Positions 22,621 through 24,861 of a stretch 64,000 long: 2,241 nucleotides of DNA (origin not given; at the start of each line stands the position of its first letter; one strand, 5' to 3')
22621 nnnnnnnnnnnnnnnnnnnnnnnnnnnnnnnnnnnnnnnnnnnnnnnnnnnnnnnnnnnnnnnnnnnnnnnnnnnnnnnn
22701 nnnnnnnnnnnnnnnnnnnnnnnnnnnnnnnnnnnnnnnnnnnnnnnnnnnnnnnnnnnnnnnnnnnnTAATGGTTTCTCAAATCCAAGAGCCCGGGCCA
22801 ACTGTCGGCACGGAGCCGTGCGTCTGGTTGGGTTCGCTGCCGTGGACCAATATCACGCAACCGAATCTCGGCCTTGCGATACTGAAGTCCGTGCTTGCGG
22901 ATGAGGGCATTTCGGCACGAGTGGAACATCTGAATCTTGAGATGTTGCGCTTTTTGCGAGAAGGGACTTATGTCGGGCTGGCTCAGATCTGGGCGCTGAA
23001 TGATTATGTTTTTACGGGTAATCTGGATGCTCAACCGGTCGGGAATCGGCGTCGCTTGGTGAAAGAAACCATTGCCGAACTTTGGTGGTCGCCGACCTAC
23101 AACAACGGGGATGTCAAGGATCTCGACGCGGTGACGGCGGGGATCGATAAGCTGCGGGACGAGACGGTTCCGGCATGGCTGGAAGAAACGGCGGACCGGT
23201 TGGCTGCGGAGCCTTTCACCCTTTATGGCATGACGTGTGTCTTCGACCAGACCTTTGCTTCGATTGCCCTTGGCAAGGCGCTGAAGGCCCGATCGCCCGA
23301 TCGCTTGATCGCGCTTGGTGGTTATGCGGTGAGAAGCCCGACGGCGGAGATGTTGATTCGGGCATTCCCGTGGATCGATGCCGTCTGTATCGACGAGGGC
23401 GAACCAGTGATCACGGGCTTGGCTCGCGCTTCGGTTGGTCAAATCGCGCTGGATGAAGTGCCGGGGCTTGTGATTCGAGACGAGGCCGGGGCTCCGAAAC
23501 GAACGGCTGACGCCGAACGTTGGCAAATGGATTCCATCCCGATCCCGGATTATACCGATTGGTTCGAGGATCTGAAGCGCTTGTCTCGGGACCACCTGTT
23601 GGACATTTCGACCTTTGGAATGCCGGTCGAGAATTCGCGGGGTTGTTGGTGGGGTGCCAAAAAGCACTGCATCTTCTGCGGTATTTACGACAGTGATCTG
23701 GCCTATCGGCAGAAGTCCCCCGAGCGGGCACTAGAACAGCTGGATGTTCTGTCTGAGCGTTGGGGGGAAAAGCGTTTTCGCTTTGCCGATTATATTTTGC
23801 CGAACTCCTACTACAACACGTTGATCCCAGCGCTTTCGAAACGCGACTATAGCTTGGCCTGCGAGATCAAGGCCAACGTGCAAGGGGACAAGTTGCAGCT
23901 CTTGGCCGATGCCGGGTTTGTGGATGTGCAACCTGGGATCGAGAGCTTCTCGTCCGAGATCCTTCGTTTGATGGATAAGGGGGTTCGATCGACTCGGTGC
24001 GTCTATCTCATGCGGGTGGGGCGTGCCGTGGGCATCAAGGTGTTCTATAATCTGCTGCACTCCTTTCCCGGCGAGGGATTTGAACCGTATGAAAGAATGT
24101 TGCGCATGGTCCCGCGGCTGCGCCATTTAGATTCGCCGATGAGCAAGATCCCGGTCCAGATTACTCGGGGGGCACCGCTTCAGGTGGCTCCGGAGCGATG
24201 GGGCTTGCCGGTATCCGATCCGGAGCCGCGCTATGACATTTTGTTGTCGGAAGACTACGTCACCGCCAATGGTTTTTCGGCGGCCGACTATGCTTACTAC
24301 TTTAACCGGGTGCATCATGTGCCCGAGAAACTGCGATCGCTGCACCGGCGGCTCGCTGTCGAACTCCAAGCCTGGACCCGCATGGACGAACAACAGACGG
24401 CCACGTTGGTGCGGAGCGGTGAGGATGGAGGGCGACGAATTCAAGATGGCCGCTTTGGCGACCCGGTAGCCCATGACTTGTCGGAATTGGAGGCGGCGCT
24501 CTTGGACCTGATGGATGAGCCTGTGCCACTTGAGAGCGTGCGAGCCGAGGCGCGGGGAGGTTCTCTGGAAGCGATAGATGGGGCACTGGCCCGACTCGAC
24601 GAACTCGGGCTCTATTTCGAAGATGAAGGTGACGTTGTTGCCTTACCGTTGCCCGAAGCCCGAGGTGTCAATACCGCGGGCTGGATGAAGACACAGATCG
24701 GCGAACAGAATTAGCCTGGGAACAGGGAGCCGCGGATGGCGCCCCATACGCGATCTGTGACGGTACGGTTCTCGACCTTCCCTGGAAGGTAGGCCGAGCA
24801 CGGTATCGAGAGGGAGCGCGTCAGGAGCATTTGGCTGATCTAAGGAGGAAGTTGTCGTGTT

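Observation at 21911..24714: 286-aa protein translationally coupled to a class-B radical SAM enzyme: candidate RiPP-like pair with an oversized leader and a Val/Ile/Thr-rich C-terminal core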

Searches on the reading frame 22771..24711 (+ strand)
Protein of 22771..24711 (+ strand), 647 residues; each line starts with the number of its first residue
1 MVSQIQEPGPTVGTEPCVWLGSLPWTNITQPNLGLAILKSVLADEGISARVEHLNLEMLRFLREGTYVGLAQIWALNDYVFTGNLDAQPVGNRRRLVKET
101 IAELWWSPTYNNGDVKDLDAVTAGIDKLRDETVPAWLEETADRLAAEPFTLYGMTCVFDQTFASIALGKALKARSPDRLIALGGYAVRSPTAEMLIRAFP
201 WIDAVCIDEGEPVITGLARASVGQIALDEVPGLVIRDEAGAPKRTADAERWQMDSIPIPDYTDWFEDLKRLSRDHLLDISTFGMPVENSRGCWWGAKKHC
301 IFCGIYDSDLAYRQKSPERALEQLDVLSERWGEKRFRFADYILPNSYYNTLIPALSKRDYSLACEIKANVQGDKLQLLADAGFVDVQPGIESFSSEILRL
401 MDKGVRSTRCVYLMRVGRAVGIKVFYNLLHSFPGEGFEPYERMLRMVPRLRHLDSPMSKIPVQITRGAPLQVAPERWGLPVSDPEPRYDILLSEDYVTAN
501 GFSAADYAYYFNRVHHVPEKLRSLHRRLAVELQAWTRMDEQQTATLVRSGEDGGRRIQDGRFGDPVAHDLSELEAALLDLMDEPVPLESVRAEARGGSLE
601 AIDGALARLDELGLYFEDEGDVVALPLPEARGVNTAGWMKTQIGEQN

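Call 6: search_protein_families(library=ncbifam, proteins=[window:22771-24711:+], max_evalue=0.01)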
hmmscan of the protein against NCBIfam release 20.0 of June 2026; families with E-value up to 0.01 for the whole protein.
window:22771-24711:+ (647 aa): 14 families
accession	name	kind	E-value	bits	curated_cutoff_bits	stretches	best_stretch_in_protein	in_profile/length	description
TIGR03975.1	rSAM_ocin_1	subfamily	2.5e-131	439.1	281.85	1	19-627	2-606/606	RiPP maturation radical SAM C-methyltransferase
NF050148.1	rSAM_ApyD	equivalog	3.9e-16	58.6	750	1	153-449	79-365/645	RiPP biosynthesis radical SAM protein ApyD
TIGR03471.1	HpnJ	equivalog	3.1e-15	56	577.6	1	163-445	83-360/472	hopanoid biosynthesis associated radical SAM protein HpnJ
TIGR04295.1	B12_rSAM_oligo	hypoth_equivalog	3.2e-11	42.6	400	1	176-407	101-318/422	TIGR04295 family B12-binding domain-containing radical SAM protein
TIGR04367.1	HpnR_B12_rSAM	equivalog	6.9e-11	41.3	650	1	165-428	78-331/490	hopanoid C-3 methylase HpnR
TIGR04385.1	B12_rSAM_cofa1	equivalog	1.2e-08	34.7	450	1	173-455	95-369/438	B12 lower ligand biosynthesis radical SAM protein BzaD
TIGR04014.1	B12_SAM_MJ_0865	equivalog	4.3e-07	29.1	360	1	389-450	275-336/434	methyl-coenzyme M reductase glutamine C-methyltransferase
TIGR04479.1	bcpD_PhpK_rSAM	subfamily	7.1e-07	27.9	600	1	289-438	247-397/504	PhpK family radical SAM P-methyltransferase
TIGR02026.1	BchE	equivalog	1e-06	27.9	481.35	1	120-404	42-319/497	magnesium-protoporphyrin IX monomethyl ester anaerobic oxidative cyclase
TIGR04190.1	B12_SAM_Ta0216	equivalog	1.5e-06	27.1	500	1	164-321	96-260/554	TIGR04190 family B12-binding domain/radical SAM domain protein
TIGR04072.2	rSAM_ladder_B12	equivalog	6.1e-06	25.1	360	1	286-452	183-351/443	lipid biosynthesis B12-binding/radical SAM protein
NF033712.0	B12_rSAM_KedN5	subfamily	7.1e-06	24.5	700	1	166-294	80-206/624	KedN5 family methylcobalamin-dependent radical SAM C-methyltransferase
NF040546.1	rSAM_CUAEP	equivalog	0.0033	16.2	500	0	374-450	265-341/468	CUAEP/CCAEP-tail radical SAM (seleno)protein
NF038361.1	rSAM_Sden_1168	equivalog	0.0091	14.6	575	0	231-450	228-451/560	Sden_1168 family B12-binding radical SAM P-methyltransferase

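Call 7: search_protein_families(library=pfam, proteins=[window:22771-24711:+], max_evalue=0.01)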
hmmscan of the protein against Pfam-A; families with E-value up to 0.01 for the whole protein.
window:22771-24711:+ (647 aa): 2 families
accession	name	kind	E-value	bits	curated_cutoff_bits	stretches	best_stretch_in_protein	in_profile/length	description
PF04055.27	Radical_SAM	-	8.6e-12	46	29.5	1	290-446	5-165/166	Radical SAM superfamily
PF02310.24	B12-binding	-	0.0003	21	32.1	1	132-215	37-118/121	B12 binding domain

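Call 24: search_solved_structures(query=window:22771-24711:+, max_evalue=0.01)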
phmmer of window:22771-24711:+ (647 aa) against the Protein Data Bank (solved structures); distinct sequences matched with E-value up to 0.01: 2.
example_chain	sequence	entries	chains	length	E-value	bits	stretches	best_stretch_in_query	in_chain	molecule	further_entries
5ul2_A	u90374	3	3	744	0.00025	23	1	184-329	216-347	OxsB protein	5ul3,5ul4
9ccb_A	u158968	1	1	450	0.0056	18.5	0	387-526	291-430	Radical SAM core domain-containing protein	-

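Call 33: find_homologous_proteins(query=window:22771-24711:+, max_evalue=1e-20)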
Query window:22771-24711:+ (647 aa): 1023 proteins with E <= 1e-20 among 8000 candidates; the best 120 are listed.
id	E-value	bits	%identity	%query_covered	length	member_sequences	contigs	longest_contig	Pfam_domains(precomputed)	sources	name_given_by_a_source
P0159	0.0e+0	1494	100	100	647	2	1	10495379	PF04055.28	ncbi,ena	-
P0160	0.0e+0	1256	83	100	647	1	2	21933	PF04055.28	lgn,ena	-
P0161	0.0e+0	1247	84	99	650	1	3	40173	PF04055.28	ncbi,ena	-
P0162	0.0e+0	1194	80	100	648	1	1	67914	PF04055.28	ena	-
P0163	0.0e+0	1151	78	97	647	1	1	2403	PF04055.28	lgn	-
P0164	8.9e-174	598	46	95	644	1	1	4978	PF04055.28,PF02310.25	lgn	-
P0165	3.9e-173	596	44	95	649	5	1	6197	PF04055.28,PF02310.25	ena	-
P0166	1.6e-172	594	47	96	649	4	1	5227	PF04055.28,PF02310.25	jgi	jgi:ribosomal peptide maturation radical SAM protein 1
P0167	8.1e-172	591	46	95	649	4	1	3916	PF04055.28,PF02310.25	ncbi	ncbi:MAG: RiPP maturation radical SAM C-methyltransferase [Sphingomonas sp.]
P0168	1.5e-171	590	47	95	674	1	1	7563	PF04055.28,PF02310.25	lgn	-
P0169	5.9e-171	588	47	94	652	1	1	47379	PF04055.28,PF02310.25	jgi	jgi:ribosomal peptide maturation radical SAM protein 1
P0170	1.2e-170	587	46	95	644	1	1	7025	PF04055.28,PF02310.25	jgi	jgi:ribosomal peptide maturation radical SAM protein 1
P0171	4.0e-170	586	45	97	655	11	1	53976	PF04055.28,PF02310.25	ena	-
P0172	1.0e-168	581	44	98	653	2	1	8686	PF04055.28,PF02310.25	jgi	jgi:ribosomal peptide maturation radical SAM protein 1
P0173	2.1e-168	580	45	94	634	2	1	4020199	PF04055.28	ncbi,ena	-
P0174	3.1e-168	579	45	95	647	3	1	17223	PF04055.28,PF02310.25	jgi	jgi:ribosomal peptide maturation radical SAM protein 1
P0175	9.0e-168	578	44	94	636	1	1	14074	PF04055.28,PF02310.25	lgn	-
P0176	1.3e-167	577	44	95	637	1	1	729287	PF04055.28,PF02310.25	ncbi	-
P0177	1.6e-167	577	45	94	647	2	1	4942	PF04055.28,PF02310.25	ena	-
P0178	8.2e-167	575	42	97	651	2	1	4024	PF04055.28,PF02310.25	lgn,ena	-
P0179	1.0e-166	575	44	95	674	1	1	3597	PF04055.28,PF02310.25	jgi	jgi:ribosomal peptide maturation radical SAM protein 1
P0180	2.3e-166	573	44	95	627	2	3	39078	PF04055.28,PF02310.25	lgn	-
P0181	3.5e-166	573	45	95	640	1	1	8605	PF04055.28,PF02310.25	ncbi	-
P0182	3.8e-166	573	44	96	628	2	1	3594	PF04055.28,PF02310.25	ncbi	-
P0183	7.7e-166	572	45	95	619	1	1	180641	PF04055.28,PF02310.25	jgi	jgi:ribosomal peptide maturation radical SAM protein 1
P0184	8.6e-166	571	46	94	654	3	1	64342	PF04055.28,PF02310.25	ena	-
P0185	4.4e-165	569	44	95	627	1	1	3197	PF04055.28,PF02310.25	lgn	-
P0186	6.1e-165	569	43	95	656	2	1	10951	PF04055.28,PF02310.25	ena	-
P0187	9.0e-165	568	44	96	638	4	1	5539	PF04055.28,PF02310.25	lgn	-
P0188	9.1e-165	568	44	96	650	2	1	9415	PF04055.28,PF02310.25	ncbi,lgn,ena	-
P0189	9.4e-165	568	42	95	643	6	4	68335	PF04055.28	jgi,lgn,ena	-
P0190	1.2e-164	568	45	95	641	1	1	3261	PF04055.28,PF02310.25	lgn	-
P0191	1.5e-164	567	44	96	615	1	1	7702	PF04055.28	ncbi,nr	ncbi:MAG TPA: RiPP maturation radical SAM C-methyltransferase [Thermoanaerobaculia bacterium]|nr:RiP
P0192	1.7e-164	567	45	94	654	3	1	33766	PF04055.28,PF02310.25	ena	-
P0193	2.9e-164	566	44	95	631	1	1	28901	PF04055.28,PF02310.25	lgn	-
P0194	3.6e-164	566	44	95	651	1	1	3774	PF04055.28,PF02310.25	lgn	-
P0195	3.8e-164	566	43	94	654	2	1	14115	PF04055.28,PF02310.25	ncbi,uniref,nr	ncbi:RiPP maturation radical SAM C-methyltransferase [Bacillus sp. CDB3]|uniref:RiPP maturation radi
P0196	4.5e-164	566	43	94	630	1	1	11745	PF04055.28,PF02310.25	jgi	jgi:ribosomal peptide maturation radical SAM protein 1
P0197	1.3e-163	564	43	97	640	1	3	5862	PF04055.28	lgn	-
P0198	1.2e-162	561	43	95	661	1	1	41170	PF04055.28,PF02310.25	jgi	jgi:ribosomal peptide maturation radical SAM protein 1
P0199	1.8e-162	561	44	97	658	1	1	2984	PF04055.28,PF02310.25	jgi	jgi:ribosomal peptide maturation radical SAM protein 1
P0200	1.8e-162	560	42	95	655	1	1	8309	PF04055.28,PF02310.25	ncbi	ncbi:MAG: RiPP maturation radical SAM C-methyltransferase [Chthonomonadales bacterium]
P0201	2.6e-162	560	44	95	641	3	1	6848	PF04055.28,PF02310.25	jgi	-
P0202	2.8e-162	560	43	96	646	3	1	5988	PF04055.28,PF02310.25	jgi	jgi:ribosomal peptide maturation radical SAM protein 1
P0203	4.9e-162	559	42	96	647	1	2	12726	PF04055.28,PF02310.25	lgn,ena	-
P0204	9.4e-162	558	44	95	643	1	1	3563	PF04055.28,PF02310.25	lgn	-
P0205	1.1e-161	558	43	95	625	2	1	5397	PF04055.28,PF02310.25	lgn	-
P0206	1.5e-161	557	45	95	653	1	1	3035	PF04055.28,PF02310.25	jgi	-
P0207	1.6e-161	557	43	97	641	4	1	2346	PF04055.28,PF02310.25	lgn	-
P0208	2.1e-161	557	44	90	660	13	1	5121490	PF04055.28,PF02310.25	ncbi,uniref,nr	ncbi:RiPP maturation radical SAM C-methyltransferase [Sediminicoccus rosea]|uniref:RiPP maturation r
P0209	3.7e-161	556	43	96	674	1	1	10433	PF04055.28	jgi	jgi:ribosomal peptide maturation radical SAM protein 1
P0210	2.1e-160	554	43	95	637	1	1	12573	PF04055.28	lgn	-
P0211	3.1e-160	553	45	94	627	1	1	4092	PF04055.28,PF02310.25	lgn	-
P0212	3.3e-160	553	42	95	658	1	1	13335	PF04055.28,PF02310.25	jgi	jgi:ribosomal peptide maturation radical SAM protein 1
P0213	4.1e-160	553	43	95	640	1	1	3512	PF04055.28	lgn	-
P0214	4.7e-160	552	44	96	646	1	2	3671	PF04055.28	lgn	-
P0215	4.8e-160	552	42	98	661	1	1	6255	PF04055.28,PF02310.25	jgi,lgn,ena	-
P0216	6.0e-160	552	44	96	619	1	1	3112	PF04055.28,PF02310.25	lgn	-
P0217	1.2e-159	551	43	96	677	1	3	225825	PF04055.28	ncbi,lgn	ncbi:MAG: RiPP maturation radical SAM C-methyltransferase [Caldilineaceae bacterium]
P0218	2.6e-159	550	43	95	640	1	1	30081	PF04055.28,PF02310.25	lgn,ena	-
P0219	2.8e-159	550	43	96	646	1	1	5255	PF04055.28,PF02310.25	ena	-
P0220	3.3e-159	550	43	96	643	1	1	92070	PF04055.28,PF02310.25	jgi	jgi:ribosomal peptide maturation radical SAM protein 1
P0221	3.3e-159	550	43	98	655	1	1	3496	PF04055.28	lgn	-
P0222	3.4e-159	550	43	94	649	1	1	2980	PF04055.28,PF02310.25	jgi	jgi:ribosomal peptide maturation radical SAM protein 1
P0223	3.5e-159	550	44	97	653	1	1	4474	PF04055.28,PF02310.25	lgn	-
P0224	7.0e-159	549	44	95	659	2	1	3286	PF04055.28,PF02310.25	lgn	-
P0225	1.3e-158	548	43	96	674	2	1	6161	PF04055.28,PF02310.25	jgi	-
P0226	2.9e-158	547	43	96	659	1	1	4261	PF04055.28,PF02310.25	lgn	-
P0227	3.1e-158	546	42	96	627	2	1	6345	PF04055.28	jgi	-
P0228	3.9e-158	546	43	97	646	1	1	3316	PF04055.28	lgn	-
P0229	5.8e-158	546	43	97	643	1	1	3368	PF04055.28,PF02310.25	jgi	jgi:ribosomal peptide maturation radical SAM protein 1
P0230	7.1e-158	545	43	96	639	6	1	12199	PF04055.28,PF02310.25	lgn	-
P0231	8.0e-158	545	43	96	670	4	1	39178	PF04055.28,PF02310.25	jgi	jgi:ribosomal peptide maturation radical SAM protein 1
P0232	8.3e-158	545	43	96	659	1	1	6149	PF04055.28,PF02310.25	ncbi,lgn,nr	ncbi:MAG: RiPP maturation radical SAM protein 1 [Bryobacteraceae bacterium]|nr:RiPP maturation radic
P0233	1.0e-157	545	43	96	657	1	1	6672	PF04055.28,PF02310.25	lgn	-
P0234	1.7e-157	544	43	95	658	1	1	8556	PF04055.28,PF02310.25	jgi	jgi:ribosomal peptide maturation radical SAM protein 1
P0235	2.2e-157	544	43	97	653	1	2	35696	PF04055.28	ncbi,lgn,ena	-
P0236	3.2e-157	543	44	95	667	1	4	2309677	PF04055.28,PF02310.25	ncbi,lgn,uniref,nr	ncbi:RiPP maturation radical SAM C-methyltransferase [Paraburkholderia sabiae]|uniref:RiPP maturatio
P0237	3.7e-157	543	43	94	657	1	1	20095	PF04055.28,PF02310.25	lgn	-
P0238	6.5e-157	542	43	93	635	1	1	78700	PF04055.28,PF02310.25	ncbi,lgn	-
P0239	6.6e-157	542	43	97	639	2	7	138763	PF04055.28,PF02310.25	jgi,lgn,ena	-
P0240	7.4e-157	542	42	94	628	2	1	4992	PF04055.28,PF02310.25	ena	-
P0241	9.0e-157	542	44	96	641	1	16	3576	PF04055.28,PF02310.25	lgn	-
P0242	1.2e-156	541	43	98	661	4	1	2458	PF04055.28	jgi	jgi:ribosomal peptide maturation radical SAM protein 1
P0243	1.4e-156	541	43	93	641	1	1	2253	PF04055.28,PF02310.25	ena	-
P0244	1.4e-156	541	43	93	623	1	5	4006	PF04055.28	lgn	-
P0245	2.1e-156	540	42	95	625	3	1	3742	PF04055.28,PF02310.25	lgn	-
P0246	3.3e-156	540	44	95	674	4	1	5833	PF04055.28,PF02310.25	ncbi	-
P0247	3.4e-156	540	41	96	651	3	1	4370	PF04055.28,PF02310.25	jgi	-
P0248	4.3e-156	539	42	96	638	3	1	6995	PF04055.28,PF02310.25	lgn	-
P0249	4.8e-156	539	44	97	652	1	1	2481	PF04055.28,PF02310.25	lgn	-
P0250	4.9e-156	539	43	95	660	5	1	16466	PF04055.28,PF02310.25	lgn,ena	-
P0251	5.6e-156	539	44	95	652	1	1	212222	PF04055.28,PF02310.25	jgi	jgi:ribosomal peptide maturation radical SAM protein 1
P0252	6.2e-156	539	42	98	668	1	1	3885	PF04055.28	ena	-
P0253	8.4e-156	538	44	95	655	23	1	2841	PF04055.28,PF02310.25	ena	-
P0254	1.3e-155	538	41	95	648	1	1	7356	PF04055.28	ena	-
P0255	2.0e-155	537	44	95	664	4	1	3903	PF04055.28,PF02310.25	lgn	-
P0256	2.3e-155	537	43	95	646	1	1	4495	PF04055.28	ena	-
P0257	3.0e-155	537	43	94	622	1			PF04055.28,PF02310.25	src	-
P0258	3.6e-155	536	42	97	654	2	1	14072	PF04055.28,PF02310.25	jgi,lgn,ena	-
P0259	7.0e-155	535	42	95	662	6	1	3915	PF04055.28,PF02310.25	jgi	-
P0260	9.0e-155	535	42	95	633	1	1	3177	PF04055.28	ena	-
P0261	1.1e-154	535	43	97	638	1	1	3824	PF04055.28,PF02310.25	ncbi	-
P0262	1.4e-154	534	41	95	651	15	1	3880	PF04055.28,PF02310.25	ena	-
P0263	1.6e-154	534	44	87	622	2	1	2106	PF04055.28,PF02310.25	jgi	jgi:ribosomal peptide maturation radical SAM protein 1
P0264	2.0e-154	534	43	98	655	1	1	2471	PF04055.28,PF02310.25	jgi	-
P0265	3.9e-154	533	41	95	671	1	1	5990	PF04055.28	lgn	-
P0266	5.1e-154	533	42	94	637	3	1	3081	PF04055.28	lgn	-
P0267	9.1e-154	532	43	95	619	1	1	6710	PF04055.28,PF02310.25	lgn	-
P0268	9.3e-154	532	42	96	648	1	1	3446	PF04055.28,PF02310.25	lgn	-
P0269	1.0e-153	532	42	94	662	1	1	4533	PF04055.28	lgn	-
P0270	2.7e-153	530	42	96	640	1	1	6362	PF04055.28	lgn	-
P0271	3.6e-153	530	41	96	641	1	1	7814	PF04055.28,PF02310.25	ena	-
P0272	3.9e-153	530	43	94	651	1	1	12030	PF04055.28,PF02310.25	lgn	-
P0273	5.2e-153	529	42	96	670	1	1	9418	PF04055.28,PF02310.25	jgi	jgi:ribosomal peptide maturation radical SAM protein 1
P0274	8.1e-153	529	43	94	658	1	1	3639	PF04055.28,PF02310.25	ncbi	-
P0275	1.0e-152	528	43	94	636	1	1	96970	PF04055.28,PF02310.25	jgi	jgi:ribosomal peptide maturation radical SAM protein 1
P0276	2.0e-152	527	44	96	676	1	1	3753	PF04055.28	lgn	-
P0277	2.2e-152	527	42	95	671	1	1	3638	PF04055.28,PF02310.25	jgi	jgi:ribosomal peptide maturation radical SAM protein 1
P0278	3.4e-152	526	43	96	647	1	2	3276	PF04055.28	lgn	-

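Call 35: find_encoding_contigs(protein=P0236, flank=8000, max_places=2)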
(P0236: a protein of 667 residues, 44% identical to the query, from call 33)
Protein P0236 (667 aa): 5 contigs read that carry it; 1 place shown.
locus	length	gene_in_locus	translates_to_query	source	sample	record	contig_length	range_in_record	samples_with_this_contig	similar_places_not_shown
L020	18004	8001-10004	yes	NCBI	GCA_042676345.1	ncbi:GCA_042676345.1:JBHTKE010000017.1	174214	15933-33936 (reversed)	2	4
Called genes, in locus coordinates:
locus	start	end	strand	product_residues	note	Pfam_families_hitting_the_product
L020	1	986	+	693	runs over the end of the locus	PF00005:ABC_tran, PF12704:MacB_PCD, PF02687:FtsX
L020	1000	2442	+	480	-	PF02321:OEP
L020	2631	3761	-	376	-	PF13609:Porin_4, PF00267:Porin_1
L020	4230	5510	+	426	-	PF00563:EAL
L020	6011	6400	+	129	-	-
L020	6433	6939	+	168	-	-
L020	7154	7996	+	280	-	-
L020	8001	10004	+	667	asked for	PF02310:B12-binding (weak), PF04055:Radical_SAM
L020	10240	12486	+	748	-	-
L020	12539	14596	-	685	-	-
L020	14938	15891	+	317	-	-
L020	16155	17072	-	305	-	PF00561:Abhydrolase_1 (weak), PF12146:Hydrolase_4, PF12697:Abhydrolase_6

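Call 36: find_encoding_contigs(protein=P0195, flank=8000, max_places=2)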
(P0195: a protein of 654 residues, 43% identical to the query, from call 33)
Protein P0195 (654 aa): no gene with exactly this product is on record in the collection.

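Call 37: search_dna_similar(query=window:22771-24711:+, collection=plasmids, mode=protein, max_rows=15)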
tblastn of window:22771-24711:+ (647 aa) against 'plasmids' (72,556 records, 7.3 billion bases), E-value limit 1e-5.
Records with a match: 83; places in all: 87; records where one place covers at least 80% of the query: 4.
Best place of each record, by identity: <60% 83.
By first word of the organism name: Streptomyces 28; Rhizobium 21; Sinorhizobium 6; Bacillus 5; Mesorhizobium 4; Azospirillum 2; Nonomuraea 1; Ruegeria 1; Aminobacter 1; Paracoccus 1; and 13 more.
By predicted mobility (MOB-suite, as given by PLSDB): non-mobilizable 45; conjugative 26; mobilizable 12.
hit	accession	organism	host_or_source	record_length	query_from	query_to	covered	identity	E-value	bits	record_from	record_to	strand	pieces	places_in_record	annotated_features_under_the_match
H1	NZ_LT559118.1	Nonomuraea gerenzanensis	-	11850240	13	636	96%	28.1%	7e-52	201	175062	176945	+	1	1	none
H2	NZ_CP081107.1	Ruegeria sp. B32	-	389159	18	627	94%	28.6%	3e-60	226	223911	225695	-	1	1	RiPP maturation radical SAM C-methyltransferase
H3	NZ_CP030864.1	Streptomyces globosus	cell culture,environment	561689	18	537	80%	31.6%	9e-60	224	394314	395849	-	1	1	RiPP maturation radical SAM C-methyltransferase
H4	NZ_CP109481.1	Streptomyces sp. NBC_01450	-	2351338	18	535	80%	30.6%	2e-54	208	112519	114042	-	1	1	none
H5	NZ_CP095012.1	Streptomyces sp. 2P-4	cell culture,mudflats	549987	18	512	77%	31.9%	3e-59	223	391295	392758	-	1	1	RiPP maturation radical SAM C-methyltransferase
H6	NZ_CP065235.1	Streptomyces clavuligerus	cell culture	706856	13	488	74%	32.7%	3e-53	205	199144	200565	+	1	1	RiPP maturation radical SAM C-methyltransferase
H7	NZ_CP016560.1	Streptomyces clavuligerus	-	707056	13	488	74%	32.7%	3e-53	205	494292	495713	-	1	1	RiPP maturation radical SAM C-methyltransferase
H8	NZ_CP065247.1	Streptomyces clavuligerus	cell culture,lab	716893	13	488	74%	32.7%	3e-53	205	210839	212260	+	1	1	RiPP maturation radical SAM C-methyltransferase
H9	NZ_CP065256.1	Streptomyces clavuligerus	cell culture,lab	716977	13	488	74%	32.7%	3e-53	205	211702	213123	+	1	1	RiPP maturation radical SAM C-methyltransferase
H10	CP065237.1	Streptomyces clavuligerus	cell culture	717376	13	488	74%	32.7%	3e-53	205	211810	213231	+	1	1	RiPP maturation radical SAM C-methyltransferase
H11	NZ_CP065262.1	Streptomyces clavuligerus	cell culture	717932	13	488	74%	32.7%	3e-53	205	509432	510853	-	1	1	RiPP maturation radical SAM C-methyltransferase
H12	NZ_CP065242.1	Streptomyces clavuligerus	cell culture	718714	13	488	74%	32.7%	3e-53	205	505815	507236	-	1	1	RiPP maturation radical SAM C-methyltransferase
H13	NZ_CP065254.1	Streptomyces clavuligerus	cell culture,lab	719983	13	488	74%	32.7%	3e-53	205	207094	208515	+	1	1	RiPP maturation radical SAM C-methyltransferase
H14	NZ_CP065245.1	Streptomyces clavuligerus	cell culture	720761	13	488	74%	32.7%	3e-53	205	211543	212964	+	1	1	RiPP maturation radical SAM C-methyltransferase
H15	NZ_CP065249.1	Streptomyces clavuligerus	cell culture,lab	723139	13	488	74%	32.7%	3e-53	205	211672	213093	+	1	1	RiPP maturation radical SAM C-methyltransferase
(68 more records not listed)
